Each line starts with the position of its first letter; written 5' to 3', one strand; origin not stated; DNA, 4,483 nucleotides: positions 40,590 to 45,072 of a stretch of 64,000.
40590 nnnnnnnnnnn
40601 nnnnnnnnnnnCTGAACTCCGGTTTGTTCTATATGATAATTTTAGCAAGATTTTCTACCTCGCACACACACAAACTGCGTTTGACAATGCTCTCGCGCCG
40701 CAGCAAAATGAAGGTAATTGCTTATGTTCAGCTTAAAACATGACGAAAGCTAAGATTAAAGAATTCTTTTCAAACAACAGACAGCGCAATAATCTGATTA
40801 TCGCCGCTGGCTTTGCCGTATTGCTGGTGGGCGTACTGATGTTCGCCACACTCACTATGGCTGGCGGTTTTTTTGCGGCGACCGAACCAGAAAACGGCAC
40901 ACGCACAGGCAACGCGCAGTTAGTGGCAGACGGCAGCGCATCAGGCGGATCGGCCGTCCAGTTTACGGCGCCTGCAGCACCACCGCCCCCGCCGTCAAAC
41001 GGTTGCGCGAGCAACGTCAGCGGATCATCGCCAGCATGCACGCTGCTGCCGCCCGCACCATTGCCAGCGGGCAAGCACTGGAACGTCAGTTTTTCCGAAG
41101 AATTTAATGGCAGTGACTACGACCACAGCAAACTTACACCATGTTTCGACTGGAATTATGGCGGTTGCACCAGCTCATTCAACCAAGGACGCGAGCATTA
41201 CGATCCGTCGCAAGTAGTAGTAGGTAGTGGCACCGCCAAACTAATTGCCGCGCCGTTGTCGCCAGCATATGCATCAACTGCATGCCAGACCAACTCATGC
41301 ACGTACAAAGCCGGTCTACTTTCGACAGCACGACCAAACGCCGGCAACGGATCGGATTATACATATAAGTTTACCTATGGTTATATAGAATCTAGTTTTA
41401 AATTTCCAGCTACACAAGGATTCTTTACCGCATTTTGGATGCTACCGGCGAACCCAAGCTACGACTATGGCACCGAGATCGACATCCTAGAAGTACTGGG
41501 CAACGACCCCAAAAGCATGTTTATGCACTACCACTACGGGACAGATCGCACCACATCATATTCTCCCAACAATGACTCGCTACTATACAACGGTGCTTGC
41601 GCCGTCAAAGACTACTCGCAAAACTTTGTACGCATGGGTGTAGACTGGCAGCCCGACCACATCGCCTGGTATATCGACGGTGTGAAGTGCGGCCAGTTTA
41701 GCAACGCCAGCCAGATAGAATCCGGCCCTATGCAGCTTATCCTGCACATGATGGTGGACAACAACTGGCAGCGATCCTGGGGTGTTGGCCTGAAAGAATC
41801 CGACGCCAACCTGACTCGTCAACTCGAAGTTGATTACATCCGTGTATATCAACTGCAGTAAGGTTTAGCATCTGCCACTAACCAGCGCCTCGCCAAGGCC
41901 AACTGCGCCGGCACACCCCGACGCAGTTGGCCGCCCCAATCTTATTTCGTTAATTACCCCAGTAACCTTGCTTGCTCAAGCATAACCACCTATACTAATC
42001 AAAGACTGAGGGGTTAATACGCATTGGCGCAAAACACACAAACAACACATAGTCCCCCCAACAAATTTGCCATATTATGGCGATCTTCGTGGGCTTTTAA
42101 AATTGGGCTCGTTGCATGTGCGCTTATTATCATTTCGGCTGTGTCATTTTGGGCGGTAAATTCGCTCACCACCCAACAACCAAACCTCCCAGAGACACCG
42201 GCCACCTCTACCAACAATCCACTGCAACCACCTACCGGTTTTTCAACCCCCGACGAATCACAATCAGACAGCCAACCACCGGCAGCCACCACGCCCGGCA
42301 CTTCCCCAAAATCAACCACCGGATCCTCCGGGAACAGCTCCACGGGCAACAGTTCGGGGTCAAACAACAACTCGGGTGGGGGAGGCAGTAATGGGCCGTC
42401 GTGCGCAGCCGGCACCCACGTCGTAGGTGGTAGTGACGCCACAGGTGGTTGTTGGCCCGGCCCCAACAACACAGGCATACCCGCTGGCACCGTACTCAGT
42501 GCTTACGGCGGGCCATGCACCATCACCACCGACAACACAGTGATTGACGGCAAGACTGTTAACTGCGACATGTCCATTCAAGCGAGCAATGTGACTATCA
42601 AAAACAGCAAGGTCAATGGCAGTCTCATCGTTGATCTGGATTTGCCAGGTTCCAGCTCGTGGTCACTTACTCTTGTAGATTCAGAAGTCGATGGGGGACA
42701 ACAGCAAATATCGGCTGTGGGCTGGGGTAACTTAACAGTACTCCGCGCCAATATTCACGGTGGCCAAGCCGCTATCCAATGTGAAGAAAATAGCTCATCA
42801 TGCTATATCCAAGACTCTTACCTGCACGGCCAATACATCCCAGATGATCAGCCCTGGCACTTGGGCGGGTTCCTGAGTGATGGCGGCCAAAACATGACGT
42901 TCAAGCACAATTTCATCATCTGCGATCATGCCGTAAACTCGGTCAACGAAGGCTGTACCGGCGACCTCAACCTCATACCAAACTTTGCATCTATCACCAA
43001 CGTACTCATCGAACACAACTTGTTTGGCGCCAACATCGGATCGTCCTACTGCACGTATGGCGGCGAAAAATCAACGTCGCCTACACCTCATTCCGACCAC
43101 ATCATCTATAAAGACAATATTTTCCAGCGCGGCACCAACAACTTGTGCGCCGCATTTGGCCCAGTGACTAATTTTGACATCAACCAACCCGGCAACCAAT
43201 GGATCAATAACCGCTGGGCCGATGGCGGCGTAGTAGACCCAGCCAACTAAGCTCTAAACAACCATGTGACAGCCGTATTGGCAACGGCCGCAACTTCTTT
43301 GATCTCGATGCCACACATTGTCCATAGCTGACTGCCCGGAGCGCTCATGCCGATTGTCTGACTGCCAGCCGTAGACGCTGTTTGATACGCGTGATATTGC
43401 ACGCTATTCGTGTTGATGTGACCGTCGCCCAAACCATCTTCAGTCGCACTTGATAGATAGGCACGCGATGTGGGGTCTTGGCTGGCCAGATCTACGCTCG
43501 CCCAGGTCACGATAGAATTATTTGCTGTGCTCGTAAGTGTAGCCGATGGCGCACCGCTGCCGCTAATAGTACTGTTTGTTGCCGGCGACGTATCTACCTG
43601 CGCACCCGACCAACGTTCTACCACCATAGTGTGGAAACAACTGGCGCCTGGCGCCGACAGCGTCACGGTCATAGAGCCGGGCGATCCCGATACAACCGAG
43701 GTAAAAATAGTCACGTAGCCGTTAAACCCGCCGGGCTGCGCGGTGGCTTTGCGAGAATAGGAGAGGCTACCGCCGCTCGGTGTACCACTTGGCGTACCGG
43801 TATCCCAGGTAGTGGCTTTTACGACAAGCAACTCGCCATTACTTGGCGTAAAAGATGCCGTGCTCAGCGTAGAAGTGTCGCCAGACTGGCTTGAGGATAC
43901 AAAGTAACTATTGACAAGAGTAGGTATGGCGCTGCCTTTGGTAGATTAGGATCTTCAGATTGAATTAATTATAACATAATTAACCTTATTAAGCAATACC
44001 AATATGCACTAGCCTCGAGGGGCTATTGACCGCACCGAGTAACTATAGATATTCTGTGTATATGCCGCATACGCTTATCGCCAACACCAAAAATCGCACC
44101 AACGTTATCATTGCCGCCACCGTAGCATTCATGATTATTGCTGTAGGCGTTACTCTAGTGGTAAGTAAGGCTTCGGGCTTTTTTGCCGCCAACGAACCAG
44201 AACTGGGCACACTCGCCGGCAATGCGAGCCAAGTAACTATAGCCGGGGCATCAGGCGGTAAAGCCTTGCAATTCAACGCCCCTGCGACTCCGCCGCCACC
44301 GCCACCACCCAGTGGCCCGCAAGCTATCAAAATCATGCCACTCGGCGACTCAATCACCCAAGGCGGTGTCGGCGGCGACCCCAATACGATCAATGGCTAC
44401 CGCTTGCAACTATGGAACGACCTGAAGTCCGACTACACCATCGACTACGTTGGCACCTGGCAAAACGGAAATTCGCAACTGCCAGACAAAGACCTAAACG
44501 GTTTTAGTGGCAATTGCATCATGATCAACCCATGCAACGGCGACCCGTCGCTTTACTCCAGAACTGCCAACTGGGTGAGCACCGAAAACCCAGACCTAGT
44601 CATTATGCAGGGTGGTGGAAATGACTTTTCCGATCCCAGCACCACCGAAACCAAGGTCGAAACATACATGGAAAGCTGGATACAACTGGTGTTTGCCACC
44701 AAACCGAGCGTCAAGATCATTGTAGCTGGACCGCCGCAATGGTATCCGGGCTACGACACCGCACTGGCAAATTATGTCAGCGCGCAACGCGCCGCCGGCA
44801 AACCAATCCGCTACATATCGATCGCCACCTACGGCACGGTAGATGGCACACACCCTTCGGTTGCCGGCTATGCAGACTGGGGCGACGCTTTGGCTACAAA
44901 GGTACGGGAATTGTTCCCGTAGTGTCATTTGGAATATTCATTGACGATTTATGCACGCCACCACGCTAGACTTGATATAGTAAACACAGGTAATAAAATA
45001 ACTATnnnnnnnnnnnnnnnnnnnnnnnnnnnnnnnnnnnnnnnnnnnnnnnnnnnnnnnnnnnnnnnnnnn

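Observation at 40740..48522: Tandem cassettes pairing a secreted envelope-active enzyme with a polytopic membrane protein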

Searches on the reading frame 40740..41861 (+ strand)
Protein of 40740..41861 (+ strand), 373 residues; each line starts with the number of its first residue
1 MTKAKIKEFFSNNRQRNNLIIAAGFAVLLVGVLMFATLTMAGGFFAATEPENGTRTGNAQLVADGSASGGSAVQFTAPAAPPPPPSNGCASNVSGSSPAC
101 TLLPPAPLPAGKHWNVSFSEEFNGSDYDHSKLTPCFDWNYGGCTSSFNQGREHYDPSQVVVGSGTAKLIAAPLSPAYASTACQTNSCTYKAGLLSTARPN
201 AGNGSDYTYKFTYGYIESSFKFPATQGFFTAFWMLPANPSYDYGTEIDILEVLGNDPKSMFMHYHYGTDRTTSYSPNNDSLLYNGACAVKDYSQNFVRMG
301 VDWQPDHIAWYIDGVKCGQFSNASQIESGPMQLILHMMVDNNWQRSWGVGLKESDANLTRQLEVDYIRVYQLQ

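Call 3: search_protein_families(library=pfam, proteins=[window:40740-41861:+], max_evalue=0.1)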
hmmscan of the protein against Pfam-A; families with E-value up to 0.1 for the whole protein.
window:40740-41861:+ (373 aa): 1 family
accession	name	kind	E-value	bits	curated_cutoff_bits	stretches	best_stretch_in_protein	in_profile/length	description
PF00722.28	Glyco_hydro_16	-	2.4e-19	69.9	22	1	193-348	22-167/175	Glycosyl hydrolases family 16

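Call 4: search_protein_families(library=ncbifam, proteins=[window:40740-41861:+], max_evalue=0.1)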
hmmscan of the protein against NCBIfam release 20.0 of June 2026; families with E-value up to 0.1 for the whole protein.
window:40740-41861:+ (373 aa): 5 families
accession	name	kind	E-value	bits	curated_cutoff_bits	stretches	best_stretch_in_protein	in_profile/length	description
NF052454.1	BtaGlycanEglC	equivalog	3.5e-18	65.7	700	1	178-372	291-458/459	endo-1,3-1,4-beta-glycanase EglC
NF047856.1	BGlucanaseBglS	equivalog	1.4e-07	31.3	300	1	202-337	84-206/237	beta-glucanase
NF041449.1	K_carrageenase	equivalog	3.6e-05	23.1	350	1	291-371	199-282/283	kappa-carrageenase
NF052392.1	BetGlycExoK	equivalog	0.0019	17.7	350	1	209-348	98-225/261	endo-1,3-1,4-beta-glycanase ExoK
NF033486.1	harvest_ssl1498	equivalog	0.036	14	45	1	12-38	24-50/53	photosystem II assembly protein Psb34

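Call 74: search_solved_structures(query=window:40740-41861:+, max_evalue=0.001)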
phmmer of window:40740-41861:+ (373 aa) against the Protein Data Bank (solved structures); distinct sequences matched with E-value up to 0.001: 37.
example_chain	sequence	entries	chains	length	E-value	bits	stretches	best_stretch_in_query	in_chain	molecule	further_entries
3atg_A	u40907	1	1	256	3e-14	56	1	206-371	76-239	GLUCANASE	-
2hyk_A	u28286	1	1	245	6.7e-14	54.8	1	210-372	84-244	Beta-1,3-glucanase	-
4dfs_A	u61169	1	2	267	1.8e-13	53.4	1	207-371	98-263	Glycoside hydrolase, family 16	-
9vmv_A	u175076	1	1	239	2.4e-13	53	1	206-371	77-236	Beta-1,3-glucanase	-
3azx_A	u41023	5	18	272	2.4e-13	53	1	207-371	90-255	Laminarinase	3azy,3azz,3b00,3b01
9voq_A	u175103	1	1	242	2.5e-13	53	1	206-371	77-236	Beta-1,3-glucanase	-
2vy0_A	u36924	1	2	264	6e-13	51.7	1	111-371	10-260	ENDO-BETA-1,3-GLUCANASE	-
9voo_A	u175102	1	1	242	6.1e-13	51.7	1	206-371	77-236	Hydrolase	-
5wut_A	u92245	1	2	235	1e-12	50.9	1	210-371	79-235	ULam111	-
4crq_A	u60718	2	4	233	5.1e-11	45.4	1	209-371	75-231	ENDO-1,3-BETA-GLUCANASE, FAMILY GH16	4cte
8va4_A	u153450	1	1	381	7.7e-11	44.8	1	210-371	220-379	Glycoside hydrolase family 16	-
7wwc_A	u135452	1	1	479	2.1e-10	43.3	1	208-371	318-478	beta-1,3(4)-glucanase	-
7ww4_A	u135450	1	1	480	2.1e-10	43.3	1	208-371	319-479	beta-1,3(4)-glucanase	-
6t2n_AAA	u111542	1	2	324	8.4e-09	38.1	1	103-372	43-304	Glycoside hydrolase family 16 protein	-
3iln_A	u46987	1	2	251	3e-08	36.2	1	210-371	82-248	Laminarinase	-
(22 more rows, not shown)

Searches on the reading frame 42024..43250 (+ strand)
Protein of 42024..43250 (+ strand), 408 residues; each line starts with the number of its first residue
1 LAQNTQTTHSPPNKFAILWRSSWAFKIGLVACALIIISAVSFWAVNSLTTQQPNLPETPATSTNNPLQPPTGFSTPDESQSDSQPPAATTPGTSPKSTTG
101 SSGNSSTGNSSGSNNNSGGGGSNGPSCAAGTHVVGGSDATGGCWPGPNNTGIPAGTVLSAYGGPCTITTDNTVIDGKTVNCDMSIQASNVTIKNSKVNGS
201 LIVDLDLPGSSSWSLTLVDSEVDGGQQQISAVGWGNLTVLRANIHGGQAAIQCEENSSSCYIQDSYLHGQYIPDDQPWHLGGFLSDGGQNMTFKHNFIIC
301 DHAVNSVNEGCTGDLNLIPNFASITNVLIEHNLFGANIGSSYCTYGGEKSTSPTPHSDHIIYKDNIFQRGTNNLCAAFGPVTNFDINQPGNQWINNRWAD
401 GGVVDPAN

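Call 3: search_protein_families(library=pfam, proteins=[window:42024-43250:+], max_evalue=0.1)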
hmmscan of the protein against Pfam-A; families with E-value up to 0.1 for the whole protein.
window:42024-43250:+ (408 aa): 0 families

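Call 4: search_protein_families(library=ncbifam, proteins=[window:42024-43250:+], max_evalue=0.1)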
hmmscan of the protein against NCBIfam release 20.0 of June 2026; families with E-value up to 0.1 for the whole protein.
window:42024-43250:+ (408 aa): 0 families

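Call 57: search_protein_families(library=padloc, proteins=[window:42024-43250:+], max_evalue=0.01)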
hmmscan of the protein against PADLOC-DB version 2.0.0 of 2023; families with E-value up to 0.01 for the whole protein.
window:42024-43250:+ (408 aa): 0 families

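Call 58: search_protein_families(library=phrogs, proteins=[window:42024-43250:+], max_evalue=0.01)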
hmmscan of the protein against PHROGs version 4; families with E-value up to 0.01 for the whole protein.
window:42024-43250:+ (408 aa): 0 families

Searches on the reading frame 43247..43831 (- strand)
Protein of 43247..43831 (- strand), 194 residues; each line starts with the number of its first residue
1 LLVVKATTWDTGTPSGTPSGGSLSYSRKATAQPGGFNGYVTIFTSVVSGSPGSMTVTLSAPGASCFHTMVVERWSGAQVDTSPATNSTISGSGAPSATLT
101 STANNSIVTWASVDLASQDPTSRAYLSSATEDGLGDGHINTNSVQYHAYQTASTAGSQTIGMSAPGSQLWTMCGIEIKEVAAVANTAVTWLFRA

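Call 3: search_protein_families(library=pfam, proteins=[window:43247-43831:-], max_evalue=0.1)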
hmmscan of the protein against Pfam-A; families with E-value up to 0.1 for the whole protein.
window:43247-43831:- (194 aa): 0 families

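Call 4: search_protein_families(library=ncbifam, proteins=[window:43247-43831:-], max_evalue=0.1)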
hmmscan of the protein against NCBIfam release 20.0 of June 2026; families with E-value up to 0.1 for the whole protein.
window:43247-43831:- (194 aa): 0 families

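Call 57: search_protein_families(library=padloc, proteins=[window:43247-43831:-], max_evalue=0.01)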
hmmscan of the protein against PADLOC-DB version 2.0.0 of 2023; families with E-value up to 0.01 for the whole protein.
window:43247-43831:- (194 aa): 0 families

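Call 58: search_protein_families(library=phrogs, proteins=[window:43247-43831:-], max_evalue=0.01)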
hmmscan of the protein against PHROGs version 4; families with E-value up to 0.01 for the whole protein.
window:43247-43831:- (194 aa): 0 families

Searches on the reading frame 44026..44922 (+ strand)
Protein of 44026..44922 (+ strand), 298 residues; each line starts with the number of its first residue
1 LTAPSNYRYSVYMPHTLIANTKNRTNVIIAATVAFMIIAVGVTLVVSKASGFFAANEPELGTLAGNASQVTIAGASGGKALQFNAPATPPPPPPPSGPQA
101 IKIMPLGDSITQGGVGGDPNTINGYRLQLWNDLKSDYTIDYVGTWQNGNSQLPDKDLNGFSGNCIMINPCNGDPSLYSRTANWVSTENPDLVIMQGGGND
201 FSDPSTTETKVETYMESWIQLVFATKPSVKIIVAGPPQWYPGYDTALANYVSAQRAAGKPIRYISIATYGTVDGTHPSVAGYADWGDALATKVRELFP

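Call 3: search_protein_families(library=pfam, proteins=[window:44026-44922:+], max_evalue=0.1)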
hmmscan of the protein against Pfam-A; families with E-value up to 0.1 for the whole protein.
window:44026-44922:+ (298 aa): 2 families
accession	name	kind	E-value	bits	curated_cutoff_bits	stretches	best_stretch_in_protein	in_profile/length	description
PF13472.12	Lipase_GDSL_2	-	8.8e-12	46.3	32.9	1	106-283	2-177/178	GDSL-like Lipase/Acylhydrolase family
PF00657.28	Lipase_GDSL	-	6.6e-08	33.4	23.6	1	103-288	1-207/208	GDSL-like Lipase/Acylhydrolase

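Call 4: search_protein_families(library=ncbifam, proteins=[window:44026-44922:+], max_evalue=0.1)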
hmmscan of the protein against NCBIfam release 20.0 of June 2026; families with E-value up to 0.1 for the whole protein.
window:44026-44922:+ (298 aa): 3 families
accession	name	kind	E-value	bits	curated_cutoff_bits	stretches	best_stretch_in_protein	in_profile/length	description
NF042969.1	AcxyGlmanDactase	equivalog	0.00013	21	500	1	182-296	202-320/323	bifunctional acetylxylan esterase/glucomannan deacetylase AxeC2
TIGR03082.1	Gneg_AbrB_dup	domain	0.016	15.1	94.7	1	16-79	68-130/157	membrane protein AbrB duplication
NF042968.1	AcxylEst_AxeA1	equivalog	0.053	11.8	700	0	98-143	272-316/459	acetylxylan esterase AxeA1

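Call 75: search_solved_structures(query=window:44062-44922:+, max_evalue=0.01)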
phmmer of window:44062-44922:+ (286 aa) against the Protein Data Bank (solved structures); distinct sequences matched with E-value up to 0.01: 1.
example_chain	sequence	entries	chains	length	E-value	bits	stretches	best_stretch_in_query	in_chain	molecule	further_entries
2vpt_A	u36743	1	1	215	2e-19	73.1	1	87-256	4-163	LIPOLYTIC ENZYME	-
